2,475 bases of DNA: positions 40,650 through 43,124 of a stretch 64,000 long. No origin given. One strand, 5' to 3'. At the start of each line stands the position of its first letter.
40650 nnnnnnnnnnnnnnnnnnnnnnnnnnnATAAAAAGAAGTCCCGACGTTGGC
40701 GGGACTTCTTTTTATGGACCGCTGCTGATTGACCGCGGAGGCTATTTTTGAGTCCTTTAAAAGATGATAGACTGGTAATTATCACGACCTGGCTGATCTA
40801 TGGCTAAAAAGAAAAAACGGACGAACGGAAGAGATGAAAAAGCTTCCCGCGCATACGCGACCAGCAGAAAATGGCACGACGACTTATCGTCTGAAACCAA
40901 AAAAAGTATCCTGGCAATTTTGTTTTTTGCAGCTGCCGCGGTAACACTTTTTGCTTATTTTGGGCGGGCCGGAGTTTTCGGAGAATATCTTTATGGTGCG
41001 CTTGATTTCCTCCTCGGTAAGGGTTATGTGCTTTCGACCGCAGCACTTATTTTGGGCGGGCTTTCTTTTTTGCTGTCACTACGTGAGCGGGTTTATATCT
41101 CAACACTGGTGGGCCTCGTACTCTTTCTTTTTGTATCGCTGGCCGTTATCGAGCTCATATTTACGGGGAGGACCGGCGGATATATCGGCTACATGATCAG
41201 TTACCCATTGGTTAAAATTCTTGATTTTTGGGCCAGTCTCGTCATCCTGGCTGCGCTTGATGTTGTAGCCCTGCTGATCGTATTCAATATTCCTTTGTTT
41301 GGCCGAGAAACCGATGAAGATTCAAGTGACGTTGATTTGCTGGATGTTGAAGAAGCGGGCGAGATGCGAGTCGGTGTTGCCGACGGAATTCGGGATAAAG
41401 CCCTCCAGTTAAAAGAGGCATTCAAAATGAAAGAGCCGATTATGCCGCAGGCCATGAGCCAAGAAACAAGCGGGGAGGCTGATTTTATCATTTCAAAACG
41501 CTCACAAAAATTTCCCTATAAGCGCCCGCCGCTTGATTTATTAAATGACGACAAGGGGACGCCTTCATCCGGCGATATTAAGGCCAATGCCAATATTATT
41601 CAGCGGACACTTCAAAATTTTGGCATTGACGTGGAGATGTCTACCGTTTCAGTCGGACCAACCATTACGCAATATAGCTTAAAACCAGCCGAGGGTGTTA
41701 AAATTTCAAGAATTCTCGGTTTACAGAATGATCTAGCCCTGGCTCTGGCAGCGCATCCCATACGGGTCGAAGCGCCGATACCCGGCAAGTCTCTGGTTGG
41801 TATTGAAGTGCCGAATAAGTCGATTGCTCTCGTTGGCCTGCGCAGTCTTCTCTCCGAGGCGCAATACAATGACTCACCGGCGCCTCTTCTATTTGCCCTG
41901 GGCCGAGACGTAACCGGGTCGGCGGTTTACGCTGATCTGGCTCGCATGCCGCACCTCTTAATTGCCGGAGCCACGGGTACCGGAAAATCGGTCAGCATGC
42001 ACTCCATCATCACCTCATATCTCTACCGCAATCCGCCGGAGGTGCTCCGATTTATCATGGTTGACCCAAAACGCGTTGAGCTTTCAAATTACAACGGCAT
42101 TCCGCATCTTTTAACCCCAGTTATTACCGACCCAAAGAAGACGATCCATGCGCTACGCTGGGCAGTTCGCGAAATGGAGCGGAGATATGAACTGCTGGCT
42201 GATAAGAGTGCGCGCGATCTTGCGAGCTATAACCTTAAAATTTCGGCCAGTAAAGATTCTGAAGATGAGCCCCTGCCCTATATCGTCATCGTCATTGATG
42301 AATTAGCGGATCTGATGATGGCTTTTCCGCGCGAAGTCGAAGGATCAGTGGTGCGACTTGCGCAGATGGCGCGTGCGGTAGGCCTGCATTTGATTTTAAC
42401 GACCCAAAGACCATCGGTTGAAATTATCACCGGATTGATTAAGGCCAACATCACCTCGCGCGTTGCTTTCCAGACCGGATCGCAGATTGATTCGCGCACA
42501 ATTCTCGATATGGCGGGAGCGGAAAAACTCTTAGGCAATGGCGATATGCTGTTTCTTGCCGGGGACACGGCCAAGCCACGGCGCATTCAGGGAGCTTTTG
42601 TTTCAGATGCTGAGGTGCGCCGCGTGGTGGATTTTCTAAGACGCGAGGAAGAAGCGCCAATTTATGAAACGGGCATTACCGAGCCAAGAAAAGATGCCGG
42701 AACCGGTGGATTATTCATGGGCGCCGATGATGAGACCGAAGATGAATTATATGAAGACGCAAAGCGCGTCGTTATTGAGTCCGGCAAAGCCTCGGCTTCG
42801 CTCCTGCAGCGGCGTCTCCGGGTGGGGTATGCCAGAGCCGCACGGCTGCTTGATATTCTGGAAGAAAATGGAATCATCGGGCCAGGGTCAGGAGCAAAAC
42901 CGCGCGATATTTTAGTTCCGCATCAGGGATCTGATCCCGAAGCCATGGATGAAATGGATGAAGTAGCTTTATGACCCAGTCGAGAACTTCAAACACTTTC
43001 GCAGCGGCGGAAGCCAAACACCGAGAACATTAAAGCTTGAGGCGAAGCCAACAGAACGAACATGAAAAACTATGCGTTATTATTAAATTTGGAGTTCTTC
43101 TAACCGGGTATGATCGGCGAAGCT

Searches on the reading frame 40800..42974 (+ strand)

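Call 96: search_protein_families(library=pfam, proteins=[window:40800-42974:+], max_evalue=0.001)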
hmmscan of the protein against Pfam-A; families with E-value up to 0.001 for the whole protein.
window:40800-42974:+ (724 aa): 5 families
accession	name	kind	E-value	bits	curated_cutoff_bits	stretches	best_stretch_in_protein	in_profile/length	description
PF01580.24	FtsK_SpoIIIE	-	1.4e-61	208.2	24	1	347-540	2-221/221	FtsK/SpoIIIE family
PF17854.6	FtsK_alpha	-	7.3e-30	103.6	22.9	1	243-339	2-101/101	FtsK alpha domain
PF09397.16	FtsK_gamma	-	9.9e-27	92.9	30.6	1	646-706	2-62/63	Ftsk gamma domain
PF13491.11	FtsK_4TM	-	0.00014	22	23.1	1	57-165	47-162/171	4TM region of DNA translocase FtsK/SpoIIIE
PF13245.12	AAA_19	-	0.00065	20.3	25.1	0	381-506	9-103/134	AAA domain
